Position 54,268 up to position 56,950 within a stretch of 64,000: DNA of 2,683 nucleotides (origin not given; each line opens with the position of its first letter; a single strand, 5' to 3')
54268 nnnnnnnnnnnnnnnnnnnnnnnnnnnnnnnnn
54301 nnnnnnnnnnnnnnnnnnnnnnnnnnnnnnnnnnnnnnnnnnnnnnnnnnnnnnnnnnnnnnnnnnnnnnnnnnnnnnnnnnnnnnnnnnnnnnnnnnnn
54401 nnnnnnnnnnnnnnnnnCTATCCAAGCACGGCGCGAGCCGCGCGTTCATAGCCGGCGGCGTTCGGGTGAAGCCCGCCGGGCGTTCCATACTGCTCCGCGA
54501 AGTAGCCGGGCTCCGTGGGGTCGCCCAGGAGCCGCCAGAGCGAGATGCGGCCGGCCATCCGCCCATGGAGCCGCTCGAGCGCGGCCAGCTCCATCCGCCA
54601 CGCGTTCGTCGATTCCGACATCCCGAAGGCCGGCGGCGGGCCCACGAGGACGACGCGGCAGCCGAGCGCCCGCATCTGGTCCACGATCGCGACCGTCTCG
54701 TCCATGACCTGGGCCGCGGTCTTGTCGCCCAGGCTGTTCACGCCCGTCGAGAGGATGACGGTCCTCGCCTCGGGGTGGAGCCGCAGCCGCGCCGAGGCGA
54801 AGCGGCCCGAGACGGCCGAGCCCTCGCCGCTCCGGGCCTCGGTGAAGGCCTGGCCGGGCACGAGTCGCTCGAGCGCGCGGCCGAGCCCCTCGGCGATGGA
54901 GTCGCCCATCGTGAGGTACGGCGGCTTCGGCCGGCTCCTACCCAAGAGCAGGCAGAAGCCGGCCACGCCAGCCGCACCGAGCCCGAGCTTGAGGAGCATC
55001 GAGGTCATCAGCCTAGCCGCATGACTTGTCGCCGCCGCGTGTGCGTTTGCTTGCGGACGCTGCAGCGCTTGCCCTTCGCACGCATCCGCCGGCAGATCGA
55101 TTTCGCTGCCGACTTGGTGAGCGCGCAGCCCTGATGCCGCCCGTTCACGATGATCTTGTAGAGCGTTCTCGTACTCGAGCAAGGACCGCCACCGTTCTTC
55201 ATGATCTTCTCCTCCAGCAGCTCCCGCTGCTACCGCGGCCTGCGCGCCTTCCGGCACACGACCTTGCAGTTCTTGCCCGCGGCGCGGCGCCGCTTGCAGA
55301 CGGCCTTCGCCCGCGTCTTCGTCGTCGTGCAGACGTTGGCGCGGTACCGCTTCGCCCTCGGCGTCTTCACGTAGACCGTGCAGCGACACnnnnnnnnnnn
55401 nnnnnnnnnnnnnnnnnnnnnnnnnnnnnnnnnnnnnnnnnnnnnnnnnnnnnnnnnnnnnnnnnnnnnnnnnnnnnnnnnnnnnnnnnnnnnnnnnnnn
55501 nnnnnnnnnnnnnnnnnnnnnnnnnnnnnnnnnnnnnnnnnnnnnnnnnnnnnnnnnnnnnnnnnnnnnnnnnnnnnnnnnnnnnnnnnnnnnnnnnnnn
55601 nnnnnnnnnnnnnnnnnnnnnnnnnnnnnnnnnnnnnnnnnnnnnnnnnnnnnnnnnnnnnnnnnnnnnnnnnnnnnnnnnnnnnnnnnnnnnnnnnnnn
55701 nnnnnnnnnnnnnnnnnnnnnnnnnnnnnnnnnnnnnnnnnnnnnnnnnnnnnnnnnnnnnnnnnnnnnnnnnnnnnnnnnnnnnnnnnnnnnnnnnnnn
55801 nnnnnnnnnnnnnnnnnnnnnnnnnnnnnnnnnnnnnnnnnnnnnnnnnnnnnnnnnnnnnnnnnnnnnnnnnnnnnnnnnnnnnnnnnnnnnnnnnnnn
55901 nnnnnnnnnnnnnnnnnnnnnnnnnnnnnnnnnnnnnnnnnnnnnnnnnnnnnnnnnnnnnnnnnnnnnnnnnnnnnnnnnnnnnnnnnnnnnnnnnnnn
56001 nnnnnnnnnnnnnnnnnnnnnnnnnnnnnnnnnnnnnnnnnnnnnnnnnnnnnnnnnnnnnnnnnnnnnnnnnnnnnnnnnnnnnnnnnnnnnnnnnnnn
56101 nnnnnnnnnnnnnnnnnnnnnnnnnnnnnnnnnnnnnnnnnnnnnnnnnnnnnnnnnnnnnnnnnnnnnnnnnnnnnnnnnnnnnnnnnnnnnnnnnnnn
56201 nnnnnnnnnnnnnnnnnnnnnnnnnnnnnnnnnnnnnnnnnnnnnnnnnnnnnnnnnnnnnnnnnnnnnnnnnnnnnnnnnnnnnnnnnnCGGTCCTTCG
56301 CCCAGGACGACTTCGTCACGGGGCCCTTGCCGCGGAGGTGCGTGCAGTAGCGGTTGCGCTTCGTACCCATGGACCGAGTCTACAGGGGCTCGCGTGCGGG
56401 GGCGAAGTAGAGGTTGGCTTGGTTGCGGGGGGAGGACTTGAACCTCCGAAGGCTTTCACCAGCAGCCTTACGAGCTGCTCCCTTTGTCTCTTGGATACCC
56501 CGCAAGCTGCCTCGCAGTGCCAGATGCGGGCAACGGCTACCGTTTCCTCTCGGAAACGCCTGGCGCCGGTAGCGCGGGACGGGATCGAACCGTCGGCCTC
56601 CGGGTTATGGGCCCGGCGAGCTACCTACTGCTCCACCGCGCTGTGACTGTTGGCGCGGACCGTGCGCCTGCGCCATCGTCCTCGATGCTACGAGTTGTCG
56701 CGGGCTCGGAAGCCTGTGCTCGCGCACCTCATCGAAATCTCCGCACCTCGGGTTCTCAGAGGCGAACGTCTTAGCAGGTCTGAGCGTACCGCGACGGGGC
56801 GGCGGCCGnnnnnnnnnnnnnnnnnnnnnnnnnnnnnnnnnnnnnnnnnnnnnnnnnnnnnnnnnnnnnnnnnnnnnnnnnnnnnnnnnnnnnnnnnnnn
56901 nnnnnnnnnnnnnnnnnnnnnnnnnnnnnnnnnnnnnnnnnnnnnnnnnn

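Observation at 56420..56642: Two element-encoded tRNAs with C instead of the near-universal U at position 33, one an initiator-like tRNA-Met with a paired A1:U72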

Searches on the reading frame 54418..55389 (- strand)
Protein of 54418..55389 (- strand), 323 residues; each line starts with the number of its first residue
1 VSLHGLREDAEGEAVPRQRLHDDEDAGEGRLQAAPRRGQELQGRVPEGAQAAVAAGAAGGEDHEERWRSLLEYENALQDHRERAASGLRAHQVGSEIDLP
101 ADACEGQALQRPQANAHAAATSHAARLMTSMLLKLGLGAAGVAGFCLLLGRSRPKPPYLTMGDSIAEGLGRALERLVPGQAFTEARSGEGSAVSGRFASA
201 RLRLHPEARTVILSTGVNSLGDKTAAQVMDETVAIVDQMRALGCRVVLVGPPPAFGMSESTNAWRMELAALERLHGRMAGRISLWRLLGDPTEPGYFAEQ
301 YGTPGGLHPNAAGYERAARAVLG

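Call 14: search_protein_families(library=pfam, proteins=[window:54418-55389:-], max_evalue=0.01)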
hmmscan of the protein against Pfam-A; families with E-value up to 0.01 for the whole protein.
window:54418-55389:- (323 aa): 3 families
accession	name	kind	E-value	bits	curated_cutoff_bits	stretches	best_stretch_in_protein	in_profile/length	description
PF13472.12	Lipase_GDSL_2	-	2.3e-13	51.5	32.9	1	161-316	2-178/178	GDSL-like Lipase/Acylhydrolase family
PF19040.6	SGNH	-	0.00015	22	27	1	144-269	12-163/248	SGNH domain (fused to AT3 domains)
PF00657.28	Lipase_GDSL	-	0.00046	20.8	23.6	0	206-321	75-208/208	GDSL-like Lipase/Acylhydrolase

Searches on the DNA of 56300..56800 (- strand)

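Call 4: search_rna_families(source=window, start=56300, end=56800, threshold=evalue, max_evalue=10, show_alignments=5)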
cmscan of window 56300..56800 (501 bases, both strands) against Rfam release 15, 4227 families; matches with E-value up to 10: 5.
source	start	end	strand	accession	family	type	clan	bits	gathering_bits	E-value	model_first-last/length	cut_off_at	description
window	56570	56642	-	RF00005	tRNA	Gene; tRNA;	CL00001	64.3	29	8.9e-14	1-71/71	no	tRNA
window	56423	56504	-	RF00005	tRNA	Gene; tRNA;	CL00001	40.4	29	3.4e-07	1-71/71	no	tRNA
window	56568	56624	+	RF03740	mir-921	Gene; miRNA;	-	21.6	80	0.063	1-56/56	no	mir-921 microRNA precursor family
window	56300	56349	-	RF01014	mir-1306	Gene; miRNA;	-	14.2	70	4.1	1-49/72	3'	mir-1306 microRNA precursor family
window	56711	56765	-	RF01120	sR33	Gene; snRNA; snoRNA; CD-box;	-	14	37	2.5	1-55/55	no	Small nucleolar RNA sR33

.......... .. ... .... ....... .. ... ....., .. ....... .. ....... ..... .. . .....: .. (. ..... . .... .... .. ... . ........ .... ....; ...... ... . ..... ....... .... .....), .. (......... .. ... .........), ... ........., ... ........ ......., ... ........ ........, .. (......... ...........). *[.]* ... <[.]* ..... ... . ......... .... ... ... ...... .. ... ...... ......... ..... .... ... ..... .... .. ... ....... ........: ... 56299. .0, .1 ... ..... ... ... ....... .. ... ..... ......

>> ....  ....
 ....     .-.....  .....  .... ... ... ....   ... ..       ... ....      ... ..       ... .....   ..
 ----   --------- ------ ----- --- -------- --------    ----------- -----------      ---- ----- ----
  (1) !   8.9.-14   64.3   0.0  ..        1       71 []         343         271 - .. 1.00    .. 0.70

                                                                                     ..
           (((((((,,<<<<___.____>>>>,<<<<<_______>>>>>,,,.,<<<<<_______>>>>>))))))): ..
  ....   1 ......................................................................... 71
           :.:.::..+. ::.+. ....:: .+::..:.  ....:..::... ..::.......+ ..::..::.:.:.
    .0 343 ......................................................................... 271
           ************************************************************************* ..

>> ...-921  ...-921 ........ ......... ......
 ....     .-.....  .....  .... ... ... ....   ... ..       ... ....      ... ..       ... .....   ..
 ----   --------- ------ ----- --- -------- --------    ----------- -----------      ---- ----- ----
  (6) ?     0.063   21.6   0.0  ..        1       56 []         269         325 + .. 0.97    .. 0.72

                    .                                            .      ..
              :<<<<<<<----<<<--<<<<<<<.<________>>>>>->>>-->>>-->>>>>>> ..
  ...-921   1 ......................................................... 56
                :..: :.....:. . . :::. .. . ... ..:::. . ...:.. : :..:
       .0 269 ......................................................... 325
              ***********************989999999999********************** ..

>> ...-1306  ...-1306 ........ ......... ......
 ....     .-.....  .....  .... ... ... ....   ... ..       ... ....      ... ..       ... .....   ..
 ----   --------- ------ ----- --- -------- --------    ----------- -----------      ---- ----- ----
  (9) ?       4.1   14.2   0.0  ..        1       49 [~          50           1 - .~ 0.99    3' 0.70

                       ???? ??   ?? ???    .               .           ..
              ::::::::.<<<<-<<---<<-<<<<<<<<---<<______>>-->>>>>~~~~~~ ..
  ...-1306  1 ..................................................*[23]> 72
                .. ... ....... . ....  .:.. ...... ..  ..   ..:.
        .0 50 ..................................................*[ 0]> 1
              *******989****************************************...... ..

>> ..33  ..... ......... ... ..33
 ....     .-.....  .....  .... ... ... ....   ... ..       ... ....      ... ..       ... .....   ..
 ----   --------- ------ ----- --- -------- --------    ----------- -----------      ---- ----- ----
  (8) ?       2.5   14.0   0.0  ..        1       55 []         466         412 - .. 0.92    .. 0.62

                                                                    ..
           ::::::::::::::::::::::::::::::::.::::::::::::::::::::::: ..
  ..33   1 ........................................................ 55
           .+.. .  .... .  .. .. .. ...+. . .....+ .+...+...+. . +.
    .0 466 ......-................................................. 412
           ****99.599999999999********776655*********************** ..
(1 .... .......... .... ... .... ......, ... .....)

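Call 103: search_dna_similar(query=window:56420-56504:-, collection=phages, mode=distant, max_evalue=0.001, max_rows=15)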
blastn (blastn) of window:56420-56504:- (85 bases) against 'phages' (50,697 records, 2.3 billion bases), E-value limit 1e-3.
No match.

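Call 105: search_dna_similar(query=window:56568-56642:-, collection=phages, mode=distant, max_evalue=0.000001, max_rows=40)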
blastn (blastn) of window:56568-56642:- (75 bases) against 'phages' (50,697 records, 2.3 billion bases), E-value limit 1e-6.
Records with a match: 229; places in all: 229; records where one place covers at least 80% of the query: 25.
Best place of each record, by identity: 90-95% 1; 80-90% 218; 60-80% 10.
By first word of the organism name: Mycobacterium 201; Pseudomonas 10; Bacteriophage 4; Janthinobacterium 2; Stenotrophomonas 2; Xanthomonas 2; Gordonia 2; Bordetella 2; Pseudanabaena 1; Variovorax 1; and 2 more.
By host as written in the record: Mycobacterium smegmatis mc2 155 155; Mycobacterium smegmatis mc#155 22; - 8; Pseudomonas aeruginosa 7; Mycobacterium sp. 7; Mycobacterium smegmatis mc2155 4; Mycobacterium smegmatius mc2 155 3; Janthinobacterium lividum EIF1 2; and 15 more.
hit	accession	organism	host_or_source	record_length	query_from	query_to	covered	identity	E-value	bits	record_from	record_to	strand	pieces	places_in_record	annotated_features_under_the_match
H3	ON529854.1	Janthinobacterium phage vB_JliS-Donnerlittchen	Janthinobacterium lividum EIF1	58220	2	75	99%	84.0%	2e-13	79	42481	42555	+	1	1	tRNA-Met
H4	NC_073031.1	Janthinobacterium phage vB_JliS-Donnerlittchen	Janthinobacterium lividum EIF1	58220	2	75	99%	84.0%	2e-13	79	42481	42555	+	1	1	tRNA-Met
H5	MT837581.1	Bacteriophage sp.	human fecal samples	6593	2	75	99%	82.7%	8e-12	74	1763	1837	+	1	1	record has no annotation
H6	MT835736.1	Bacteriophage sp.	human fecal samples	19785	2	75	99%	82.7%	1e-10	71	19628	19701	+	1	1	record has no annotation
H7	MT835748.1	Bacteriophage sp.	human fecal samples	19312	2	74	97%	82.4%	3e-11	73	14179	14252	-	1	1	record has no annotation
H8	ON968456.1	Pseudanabaena phage Pan5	Pseudanabaena sp.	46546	1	72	96%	82.2%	1e-8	64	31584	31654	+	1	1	omega transcriptional repressor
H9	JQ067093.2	Pseudomonas phage PaMx74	Pseudomonas aeruginosa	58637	2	75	99%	78.7%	6e-7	57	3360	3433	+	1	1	none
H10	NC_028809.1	Pseudomonas phage PaMx74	Pseudomonas aeruginosa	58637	2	75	99%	78.7%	6e-7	57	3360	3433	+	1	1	none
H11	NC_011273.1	Mycobacterium phage Myrna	Mycobacterium smegmatis str. MC2 155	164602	1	69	92%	81.9%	5e-8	62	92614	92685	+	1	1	146: tRNA-Met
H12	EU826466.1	Mycobacterium phage Myrna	Mycobacterium sp.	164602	1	69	92%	81.9%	5e-8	62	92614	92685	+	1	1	146: tRNA-Met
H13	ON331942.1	Stenotrophomonas phage vB_Sm_QDWS359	Stenotrophomonas maltophilia SM102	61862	2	69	91%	81.4%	5e-8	62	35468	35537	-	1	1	tRNA-fMet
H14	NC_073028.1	Stenotrophomonas phage vB_Sm_QDWS359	Stenotrophomonas maltophilia SM102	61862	2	69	91%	81.4%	5e-8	62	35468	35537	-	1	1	tRNA-fMet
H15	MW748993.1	Pseudomonas phage BUCT566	Pseudomonas aeruginosa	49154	6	75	93%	78.6%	2e-7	60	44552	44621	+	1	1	tRNA-Met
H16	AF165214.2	Pseudomonas phage D3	Pseudomonas aeruginosa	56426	6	75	93%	78.6%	2e-7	60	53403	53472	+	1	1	tRNA-Met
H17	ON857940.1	Pseudomonas phage vB_PeaS_FBPa47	Pseudomonas sp.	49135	6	75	93%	78.6%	2e-7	60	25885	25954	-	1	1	tRNA-Met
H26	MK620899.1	Gordonia phage GodonK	Gordonia terrae 3612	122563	2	62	81%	85.5%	4e-10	69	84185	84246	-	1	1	160: tRNA-Met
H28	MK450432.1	Mycobacterium phage ValleyTerrace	Mycobacterium smegmatis mc2 155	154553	4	59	75%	86.4%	4e-9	65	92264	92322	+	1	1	160: tRNA-Met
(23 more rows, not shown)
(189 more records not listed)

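Call 106: get_annotated_region(hit=H11, flank=60)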
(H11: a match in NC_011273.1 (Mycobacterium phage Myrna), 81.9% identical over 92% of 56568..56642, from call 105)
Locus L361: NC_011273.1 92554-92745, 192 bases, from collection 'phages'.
description: Mycobacterium phage Myrna, complete genome.
organism: Mycobacterium phage Myrna (NCBI taxid 546805)
taxonomy: Viruses; Duplodnaviria; Heunggongvirae; Uroviricota; Caudoviricetes; Ceeclamvirinae; Myrnavirus; Myrnavirus myrna
host: Mycobacterium smegmatis str. MC2 155; source: -; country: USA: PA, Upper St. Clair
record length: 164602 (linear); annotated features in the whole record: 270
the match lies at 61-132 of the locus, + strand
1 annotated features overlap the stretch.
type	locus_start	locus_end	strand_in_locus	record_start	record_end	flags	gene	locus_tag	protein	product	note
tRNA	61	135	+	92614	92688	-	146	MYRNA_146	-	tRNA-Met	-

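Call 107: get_annotated_region(hit=H28, flank=60)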
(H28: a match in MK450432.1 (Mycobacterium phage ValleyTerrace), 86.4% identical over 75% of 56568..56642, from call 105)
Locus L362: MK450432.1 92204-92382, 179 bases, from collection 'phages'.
description: Mycobacterium phage ValleyTerrace, complete genome.
organism: Mycobacterium phage ValleyTerrace (NCBI taxid 2510580)
taxonomy: Viruses; Duplodnaviria; Heunggongvirae; Uroviricota; Caudoviricetes; Ceeclamvirinae; Bixzunavirus
host: Mycobacterium smegmatis mc2 155; source: soil; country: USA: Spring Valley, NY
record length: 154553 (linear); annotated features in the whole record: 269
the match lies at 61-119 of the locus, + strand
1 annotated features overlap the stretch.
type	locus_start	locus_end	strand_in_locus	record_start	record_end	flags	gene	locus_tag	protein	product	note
tRNA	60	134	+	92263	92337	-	160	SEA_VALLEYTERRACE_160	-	tRNA-Met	tRNA-Met(cat)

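Call 108: get_annotated_region(hit=H13, flank=60)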
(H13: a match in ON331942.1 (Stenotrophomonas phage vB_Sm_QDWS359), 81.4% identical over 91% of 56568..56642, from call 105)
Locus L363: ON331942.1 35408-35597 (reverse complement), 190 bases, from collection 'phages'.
description: Stenotrophomonas phage vB_Sm_QDWS359, complete genome.
organism: Stenotrophomonas phage vB_Sm_QDWS359 (NCBI taxid 2943841)
taxonomy: Viruses; Duplodnaviria; Heunggongvirae; Uroviricota; Caudoviricetes; Mesyanzhinovviridae; Bradleyvirinae; Bosavirus
host: Stenotrophomonas maltophilia SM102; source: -; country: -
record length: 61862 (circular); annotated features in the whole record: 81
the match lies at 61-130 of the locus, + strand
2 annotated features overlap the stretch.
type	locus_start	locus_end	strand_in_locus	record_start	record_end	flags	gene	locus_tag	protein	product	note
tRNA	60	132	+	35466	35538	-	-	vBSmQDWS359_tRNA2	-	tRNA-fMet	-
tRNA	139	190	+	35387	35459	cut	-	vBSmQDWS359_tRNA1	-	tRNA-Ile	-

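Call 109: get_annotated_region(hit=H16, flank=60)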
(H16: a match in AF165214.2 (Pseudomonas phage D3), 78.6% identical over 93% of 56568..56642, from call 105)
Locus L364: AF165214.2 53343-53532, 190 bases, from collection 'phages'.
description: Pseudomonas phage D3, complete genome.
organism: Pseudomonas phage D3 (NCBI taxid 2932880)
taxonomy: Viruses; Duplodnaviria; Heunggongvirae; Uroviricota; Caudoviricetes; Detrevirus; Detrevirus D3
host: Pseudomonas aeruginosa; source: -; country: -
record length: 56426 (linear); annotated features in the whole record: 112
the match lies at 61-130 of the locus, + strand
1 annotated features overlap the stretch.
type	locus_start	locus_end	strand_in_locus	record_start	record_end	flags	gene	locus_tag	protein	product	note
tRNA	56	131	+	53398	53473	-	-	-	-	tRNA-Met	codon recognized: AUG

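Call 110: get_annotated_region(hit=H26, flank=60)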
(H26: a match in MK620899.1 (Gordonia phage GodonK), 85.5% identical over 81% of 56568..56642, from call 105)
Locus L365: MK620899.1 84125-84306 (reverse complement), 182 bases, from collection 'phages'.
description: Gordonia phage GodonK, complete genome.
organism: Gordonia phage GodonK (NCBI taxid 2562192)
taxonomy: Viruses; Duplodnaviria; Heunggongvirae; Uroviricota; Caudoviricetes; Godonkavirus; Godonkavirus godonK
host: Gordonia terrae 3612; source: soil; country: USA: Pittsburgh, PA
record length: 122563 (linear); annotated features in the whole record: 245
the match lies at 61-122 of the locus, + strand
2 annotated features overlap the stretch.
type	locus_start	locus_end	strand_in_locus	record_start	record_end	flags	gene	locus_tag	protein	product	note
tRNA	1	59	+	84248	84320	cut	161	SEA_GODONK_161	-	tRNA-Met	codon recognized: AUG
tRNA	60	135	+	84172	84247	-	160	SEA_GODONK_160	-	tRNA-Met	codon recognized: AUG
